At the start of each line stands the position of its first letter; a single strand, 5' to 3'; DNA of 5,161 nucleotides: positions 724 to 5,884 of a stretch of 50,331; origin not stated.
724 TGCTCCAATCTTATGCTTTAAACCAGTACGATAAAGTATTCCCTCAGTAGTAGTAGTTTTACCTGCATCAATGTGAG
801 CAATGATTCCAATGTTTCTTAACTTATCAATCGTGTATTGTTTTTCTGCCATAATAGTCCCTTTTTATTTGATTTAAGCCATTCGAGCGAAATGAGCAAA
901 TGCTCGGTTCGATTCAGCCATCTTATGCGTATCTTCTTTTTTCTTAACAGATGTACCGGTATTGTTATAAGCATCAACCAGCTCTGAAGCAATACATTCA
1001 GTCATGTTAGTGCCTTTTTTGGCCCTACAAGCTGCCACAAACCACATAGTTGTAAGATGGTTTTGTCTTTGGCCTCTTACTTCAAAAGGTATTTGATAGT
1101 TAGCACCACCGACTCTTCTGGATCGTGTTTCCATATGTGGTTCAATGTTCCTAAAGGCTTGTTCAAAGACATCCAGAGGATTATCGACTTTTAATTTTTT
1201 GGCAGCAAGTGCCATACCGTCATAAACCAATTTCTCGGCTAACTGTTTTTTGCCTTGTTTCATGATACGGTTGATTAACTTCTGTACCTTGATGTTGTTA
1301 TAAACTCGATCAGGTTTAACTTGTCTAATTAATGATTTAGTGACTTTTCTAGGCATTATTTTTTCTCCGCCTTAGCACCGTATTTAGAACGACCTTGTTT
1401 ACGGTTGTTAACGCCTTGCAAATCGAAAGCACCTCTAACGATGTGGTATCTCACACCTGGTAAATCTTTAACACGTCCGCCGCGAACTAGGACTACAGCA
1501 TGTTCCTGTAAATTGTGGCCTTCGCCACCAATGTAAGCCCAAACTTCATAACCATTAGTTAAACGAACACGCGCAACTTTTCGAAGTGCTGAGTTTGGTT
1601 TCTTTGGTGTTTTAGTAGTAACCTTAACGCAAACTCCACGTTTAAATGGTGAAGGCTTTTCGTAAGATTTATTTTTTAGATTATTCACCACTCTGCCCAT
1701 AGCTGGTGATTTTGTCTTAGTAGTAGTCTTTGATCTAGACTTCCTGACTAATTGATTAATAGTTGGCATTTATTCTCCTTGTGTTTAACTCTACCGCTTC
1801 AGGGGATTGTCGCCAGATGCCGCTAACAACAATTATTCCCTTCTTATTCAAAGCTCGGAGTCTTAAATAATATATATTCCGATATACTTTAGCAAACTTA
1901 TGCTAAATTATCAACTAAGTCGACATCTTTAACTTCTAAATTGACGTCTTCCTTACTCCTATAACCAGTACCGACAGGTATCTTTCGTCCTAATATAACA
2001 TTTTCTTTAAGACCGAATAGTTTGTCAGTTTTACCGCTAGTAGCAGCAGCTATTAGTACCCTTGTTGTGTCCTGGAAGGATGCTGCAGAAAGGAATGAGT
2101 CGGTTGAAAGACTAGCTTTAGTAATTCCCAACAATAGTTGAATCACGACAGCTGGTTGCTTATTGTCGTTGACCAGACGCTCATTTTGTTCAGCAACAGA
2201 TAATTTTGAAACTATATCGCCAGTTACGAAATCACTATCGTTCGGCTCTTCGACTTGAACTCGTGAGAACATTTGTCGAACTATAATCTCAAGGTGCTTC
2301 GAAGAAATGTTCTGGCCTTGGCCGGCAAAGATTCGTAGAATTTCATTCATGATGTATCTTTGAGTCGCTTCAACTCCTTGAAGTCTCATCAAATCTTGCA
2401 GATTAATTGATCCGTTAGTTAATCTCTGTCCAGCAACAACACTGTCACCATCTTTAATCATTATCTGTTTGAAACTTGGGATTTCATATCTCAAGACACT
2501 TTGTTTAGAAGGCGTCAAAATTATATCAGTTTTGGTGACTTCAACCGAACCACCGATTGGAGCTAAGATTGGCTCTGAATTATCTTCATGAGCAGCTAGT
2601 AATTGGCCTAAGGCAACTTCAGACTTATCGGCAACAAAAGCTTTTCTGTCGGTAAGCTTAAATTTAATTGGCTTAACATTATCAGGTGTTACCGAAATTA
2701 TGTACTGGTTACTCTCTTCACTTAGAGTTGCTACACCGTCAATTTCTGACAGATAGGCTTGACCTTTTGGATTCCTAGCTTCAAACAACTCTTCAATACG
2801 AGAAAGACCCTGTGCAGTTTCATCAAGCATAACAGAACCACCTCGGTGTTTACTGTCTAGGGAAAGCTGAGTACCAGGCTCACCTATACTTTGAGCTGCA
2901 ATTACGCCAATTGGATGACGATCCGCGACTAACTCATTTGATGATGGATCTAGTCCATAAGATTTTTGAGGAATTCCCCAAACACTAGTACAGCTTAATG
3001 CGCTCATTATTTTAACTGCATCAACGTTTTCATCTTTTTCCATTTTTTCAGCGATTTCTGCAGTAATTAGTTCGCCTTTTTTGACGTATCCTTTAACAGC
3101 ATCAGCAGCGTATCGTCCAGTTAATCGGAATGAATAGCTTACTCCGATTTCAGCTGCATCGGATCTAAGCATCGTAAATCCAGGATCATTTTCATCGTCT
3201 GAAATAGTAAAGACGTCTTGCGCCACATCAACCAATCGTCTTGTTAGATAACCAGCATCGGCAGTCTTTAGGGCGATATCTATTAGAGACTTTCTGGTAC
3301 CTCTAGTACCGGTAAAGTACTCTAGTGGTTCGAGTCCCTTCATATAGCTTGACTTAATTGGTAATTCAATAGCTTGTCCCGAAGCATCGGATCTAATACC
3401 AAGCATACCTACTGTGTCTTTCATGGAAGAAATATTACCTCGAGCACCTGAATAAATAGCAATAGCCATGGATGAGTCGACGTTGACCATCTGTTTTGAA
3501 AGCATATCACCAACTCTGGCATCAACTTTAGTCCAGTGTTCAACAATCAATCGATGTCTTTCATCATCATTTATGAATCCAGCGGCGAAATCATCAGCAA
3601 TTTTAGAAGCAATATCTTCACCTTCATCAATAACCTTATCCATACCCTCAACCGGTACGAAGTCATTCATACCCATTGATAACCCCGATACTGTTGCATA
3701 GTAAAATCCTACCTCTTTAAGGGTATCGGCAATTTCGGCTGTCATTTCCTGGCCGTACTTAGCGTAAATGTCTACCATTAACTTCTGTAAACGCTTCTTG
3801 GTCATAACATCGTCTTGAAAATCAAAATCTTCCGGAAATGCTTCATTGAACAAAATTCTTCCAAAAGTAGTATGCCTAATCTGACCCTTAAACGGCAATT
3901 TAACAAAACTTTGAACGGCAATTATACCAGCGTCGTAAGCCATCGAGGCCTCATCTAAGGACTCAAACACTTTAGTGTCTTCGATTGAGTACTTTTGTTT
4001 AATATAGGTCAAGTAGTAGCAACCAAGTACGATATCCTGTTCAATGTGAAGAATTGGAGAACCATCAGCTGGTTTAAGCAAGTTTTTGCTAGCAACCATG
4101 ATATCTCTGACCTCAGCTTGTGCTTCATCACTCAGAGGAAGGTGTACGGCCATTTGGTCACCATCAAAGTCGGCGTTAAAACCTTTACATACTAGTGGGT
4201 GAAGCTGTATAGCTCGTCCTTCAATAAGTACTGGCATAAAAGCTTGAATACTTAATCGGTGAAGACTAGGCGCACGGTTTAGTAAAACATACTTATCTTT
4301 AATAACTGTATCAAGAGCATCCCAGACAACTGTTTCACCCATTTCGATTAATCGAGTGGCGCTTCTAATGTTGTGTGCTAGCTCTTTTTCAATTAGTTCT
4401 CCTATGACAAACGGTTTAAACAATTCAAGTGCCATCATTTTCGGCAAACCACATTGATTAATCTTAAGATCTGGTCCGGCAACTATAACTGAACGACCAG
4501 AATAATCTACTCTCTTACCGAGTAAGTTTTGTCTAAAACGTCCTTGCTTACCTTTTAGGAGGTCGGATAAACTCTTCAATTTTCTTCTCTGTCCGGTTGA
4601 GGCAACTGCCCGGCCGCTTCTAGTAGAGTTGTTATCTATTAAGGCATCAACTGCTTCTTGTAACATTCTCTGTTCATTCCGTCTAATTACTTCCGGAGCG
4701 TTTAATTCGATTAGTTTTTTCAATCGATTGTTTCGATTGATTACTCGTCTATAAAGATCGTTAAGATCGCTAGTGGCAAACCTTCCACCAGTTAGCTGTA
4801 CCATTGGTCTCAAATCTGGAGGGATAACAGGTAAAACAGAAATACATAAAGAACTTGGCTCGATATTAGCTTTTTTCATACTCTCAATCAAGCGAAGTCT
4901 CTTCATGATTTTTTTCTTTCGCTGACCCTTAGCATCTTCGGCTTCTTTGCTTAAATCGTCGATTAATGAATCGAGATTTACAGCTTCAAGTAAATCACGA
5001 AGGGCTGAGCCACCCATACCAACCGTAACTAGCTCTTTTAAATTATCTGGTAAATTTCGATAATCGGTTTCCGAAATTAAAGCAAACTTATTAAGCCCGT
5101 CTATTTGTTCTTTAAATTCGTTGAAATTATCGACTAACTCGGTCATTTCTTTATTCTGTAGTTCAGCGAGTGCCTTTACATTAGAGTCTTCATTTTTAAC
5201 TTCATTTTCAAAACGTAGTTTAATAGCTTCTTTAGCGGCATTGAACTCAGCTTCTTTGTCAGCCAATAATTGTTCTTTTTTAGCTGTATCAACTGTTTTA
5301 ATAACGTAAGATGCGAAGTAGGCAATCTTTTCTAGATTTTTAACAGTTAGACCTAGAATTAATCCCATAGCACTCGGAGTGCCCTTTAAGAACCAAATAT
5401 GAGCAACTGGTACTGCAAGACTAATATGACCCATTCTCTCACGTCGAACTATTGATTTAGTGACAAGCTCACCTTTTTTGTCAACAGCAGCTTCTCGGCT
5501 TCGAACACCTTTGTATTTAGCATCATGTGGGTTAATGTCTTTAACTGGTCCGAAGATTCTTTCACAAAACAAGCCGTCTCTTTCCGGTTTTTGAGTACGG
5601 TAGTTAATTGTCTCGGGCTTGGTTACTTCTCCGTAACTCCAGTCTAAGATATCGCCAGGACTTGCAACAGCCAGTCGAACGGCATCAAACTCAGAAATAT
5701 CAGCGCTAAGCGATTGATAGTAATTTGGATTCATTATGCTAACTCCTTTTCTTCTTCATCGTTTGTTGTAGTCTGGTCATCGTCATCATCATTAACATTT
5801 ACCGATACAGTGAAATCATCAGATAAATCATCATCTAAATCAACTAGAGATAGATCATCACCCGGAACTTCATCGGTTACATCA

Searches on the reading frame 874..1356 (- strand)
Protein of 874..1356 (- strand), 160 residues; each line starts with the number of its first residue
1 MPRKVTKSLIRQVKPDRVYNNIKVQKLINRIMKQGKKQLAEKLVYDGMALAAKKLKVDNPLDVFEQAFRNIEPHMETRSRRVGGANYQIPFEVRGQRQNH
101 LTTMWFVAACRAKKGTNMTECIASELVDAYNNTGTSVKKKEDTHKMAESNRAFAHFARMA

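Call 8: search_protein_families(library=pfam, max_evalue=1e-8, proteins=[window:874-1356:-])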
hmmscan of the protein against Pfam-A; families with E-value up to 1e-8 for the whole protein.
window:874-1356:- (160 aa): 1 family
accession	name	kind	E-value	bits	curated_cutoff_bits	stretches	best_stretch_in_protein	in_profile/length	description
PF00177.27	Ribosomal_S7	-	2.4e-52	176.9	24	1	7-151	5-148/148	Ribosomal protein S7p/S5e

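Call 31: find_encoding_contigs(protein=window:874-1356:-, flank=10000, max_places=4)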
Protein window:874-1356:- (160 aa): 9 contigs read that carry it; 4 places shown.
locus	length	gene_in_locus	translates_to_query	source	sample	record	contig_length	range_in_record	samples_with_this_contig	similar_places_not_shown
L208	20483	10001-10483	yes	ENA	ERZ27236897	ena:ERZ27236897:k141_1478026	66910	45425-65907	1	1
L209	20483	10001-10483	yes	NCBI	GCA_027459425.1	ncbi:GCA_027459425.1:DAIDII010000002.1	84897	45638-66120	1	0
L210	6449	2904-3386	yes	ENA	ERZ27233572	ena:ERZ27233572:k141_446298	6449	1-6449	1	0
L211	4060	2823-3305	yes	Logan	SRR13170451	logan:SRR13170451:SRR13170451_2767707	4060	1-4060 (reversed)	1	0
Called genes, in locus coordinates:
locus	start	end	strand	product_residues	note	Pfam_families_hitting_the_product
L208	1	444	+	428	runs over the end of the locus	PF05697:Trigger_N, PF00254:FKBP_C, PF05698:Trigger_C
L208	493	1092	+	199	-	PF00574:CLP_protease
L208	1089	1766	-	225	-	-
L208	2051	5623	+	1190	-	PF04563:RNA_pol_Rpb2_1, PF04561:RNA_pol_Rpb2_2, PF04565:RNA_pol_Rpb2_3, PF10385:RNA_pol_Rpb2_45, PF00562:RNA_pol_Rpb2_6, PF04560:RNA_pol_Rpb2_7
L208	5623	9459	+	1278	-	PF04997:RNA_pol_Rpb1_1, PF00623:RNA_pol_Rpb1_2, PF04983:RNA_pol_Rpb1_3, PF04998:RNA_pol_Rpb1_5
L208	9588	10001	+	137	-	PF00164:Ribosom_S12_S23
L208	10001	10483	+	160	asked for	PF00177:Ribosomal_S7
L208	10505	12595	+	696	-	PF00009:GTP_EFTU, PF03144:GTP_EFTU_D2, PF22042:EF-G_D2, PF14492:EFG_III, PF16658:RF3_C (weak), PF03764:EFG_IV, PF00679:EFG_C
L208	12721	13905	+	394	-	PF00009:GTP_EFTU, PF03144:GTP_EFTU_D2, PF03143:GTP_EFTU_D3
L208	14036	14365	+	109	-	PF00338:Ribosomal_S10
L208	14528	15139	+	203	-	PF00297:Ribosomal_L3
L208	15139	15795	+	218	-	PF00573:Ribosomal_L4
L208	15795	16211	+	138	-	PF00276:Ribosomal_L23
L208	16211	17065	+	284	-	PF00181:Ribosomal_L2_N, PF03947:Ribosomal_L2_C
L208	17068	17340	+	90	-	PF00203:Ribosomal_S19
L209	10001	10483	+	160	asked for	PF00177:Ribosomal_S7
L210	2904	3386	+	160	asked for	PF00177:Ribosomal_S7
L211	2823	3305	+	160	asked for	PF00177:Ribosomal_S7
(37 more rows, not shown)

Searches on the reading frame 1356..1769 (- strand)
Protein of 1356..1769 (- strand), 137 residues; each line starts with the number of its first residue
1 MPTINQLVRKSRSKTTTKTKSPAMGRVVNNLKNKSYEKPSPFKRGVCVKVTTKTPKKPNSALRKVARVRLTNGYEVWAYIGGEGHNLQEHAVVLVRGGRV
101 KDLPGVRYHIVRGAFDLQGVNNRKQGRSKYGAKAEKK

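Call 8: search_protein_families(library=pfam, max_evalue=1e-8, proteins=[window:1356-1769:-])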
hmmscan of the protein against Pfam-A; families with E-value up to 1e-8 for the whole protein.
window:1356-1769:- (137 aa): 1 family
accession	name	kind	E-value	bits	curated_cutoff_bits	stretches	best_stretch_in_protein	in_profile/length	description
PF00164.32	Ribosom_S12_S23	-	2.5e-36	124.2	22.3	1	39-134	10-107/110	Ribosomal protein S12/S23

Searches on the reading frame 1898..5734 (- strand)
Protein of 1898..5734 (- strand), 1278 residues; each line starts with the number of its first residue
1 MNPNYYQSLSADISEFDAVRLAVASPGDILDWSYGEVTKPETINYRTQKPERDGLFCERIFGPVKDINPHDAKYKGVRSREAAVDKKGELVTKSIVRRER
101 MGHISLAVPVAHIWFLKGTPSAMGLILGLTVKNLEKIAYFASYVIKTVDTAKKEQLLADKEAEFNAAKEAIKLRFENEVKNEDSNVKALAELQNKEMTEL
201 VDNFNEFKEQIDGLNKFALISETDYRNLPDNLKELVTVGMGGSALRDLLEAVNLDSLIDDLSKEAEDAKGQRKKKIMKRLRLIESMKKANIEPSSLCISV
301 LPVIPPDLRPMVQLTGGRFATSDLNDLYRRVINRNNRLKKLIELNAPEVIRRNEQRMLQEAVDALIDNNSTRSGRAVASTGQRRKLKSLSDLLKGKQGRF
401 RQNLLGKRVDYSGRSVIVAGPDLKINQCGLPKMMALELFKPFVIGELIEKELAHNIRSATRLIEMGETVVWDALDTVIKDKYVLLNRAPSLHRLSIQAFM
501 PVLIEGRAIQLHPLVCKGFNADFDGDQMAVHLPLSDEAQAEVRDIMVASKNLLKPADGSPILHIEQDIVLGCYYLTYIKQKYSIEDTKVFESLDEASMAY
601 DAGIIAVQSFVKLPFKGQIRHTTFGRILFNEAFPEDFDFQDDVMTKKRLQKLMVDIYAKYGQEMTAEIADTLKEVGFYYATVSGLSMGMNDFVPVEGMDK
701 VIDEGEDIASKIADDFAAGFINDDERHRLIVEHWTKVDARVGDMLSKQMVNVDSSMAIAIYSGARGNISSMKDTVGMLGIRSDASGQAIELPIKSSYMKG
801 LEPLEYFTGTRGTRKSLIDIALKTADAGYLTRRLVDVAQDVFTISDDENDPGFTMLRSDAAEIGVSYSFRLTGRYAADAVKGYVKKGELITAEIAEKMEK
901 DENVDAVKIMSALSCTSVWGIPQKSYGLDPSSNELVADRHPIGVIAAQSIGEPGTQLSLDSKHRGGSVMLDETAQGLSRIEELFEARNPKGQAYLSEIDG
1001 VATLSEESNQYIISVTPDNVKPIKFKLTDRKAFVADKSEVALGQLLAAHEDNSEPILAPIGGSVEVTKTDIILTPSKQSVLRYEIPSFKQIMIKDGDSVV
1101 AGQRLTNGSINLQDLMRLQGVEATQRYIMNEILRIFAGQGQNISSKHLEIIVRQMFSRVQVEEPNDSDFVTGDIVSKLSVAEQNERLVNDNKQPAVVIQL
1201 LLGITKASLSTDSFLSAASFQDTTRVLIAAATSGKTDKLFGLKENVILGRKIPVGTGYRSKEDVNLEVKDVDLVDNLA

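Call 8: search_protein_families(library=pfam, max_evalue=1e-8, proteins=[window:1898-5734:-])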
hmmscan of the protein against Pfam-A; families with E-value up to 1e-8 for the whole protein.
window:1898-5734:- (1278 aa): 4 families
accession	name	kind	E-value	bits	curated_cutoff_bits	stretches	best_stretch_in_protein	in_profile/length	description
PF04997.17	RNA_pol_Rpb1_1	-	1.5e-69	235.2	39.7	1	15-404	3-312/312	RNA polymerase Rpb1, domain 1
PF04998.22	RNA_pol_Rpb1_5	-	2.9e-46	158.5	28.5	1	800-1211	1-266/267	RNA polymerase Rpb1, domain 5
PF00623.25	RNA_pol_Rpb1_2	-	1.3e-39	136.6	25.3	1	406-547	1-165/166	RNA polymerase Rpb1, domain 2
PF04983.23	RNA_pol_Rpb1_3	-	1.9e-23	83.6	28.9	1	551-691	1-161/162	RNA polymerase Rpb1, domain 3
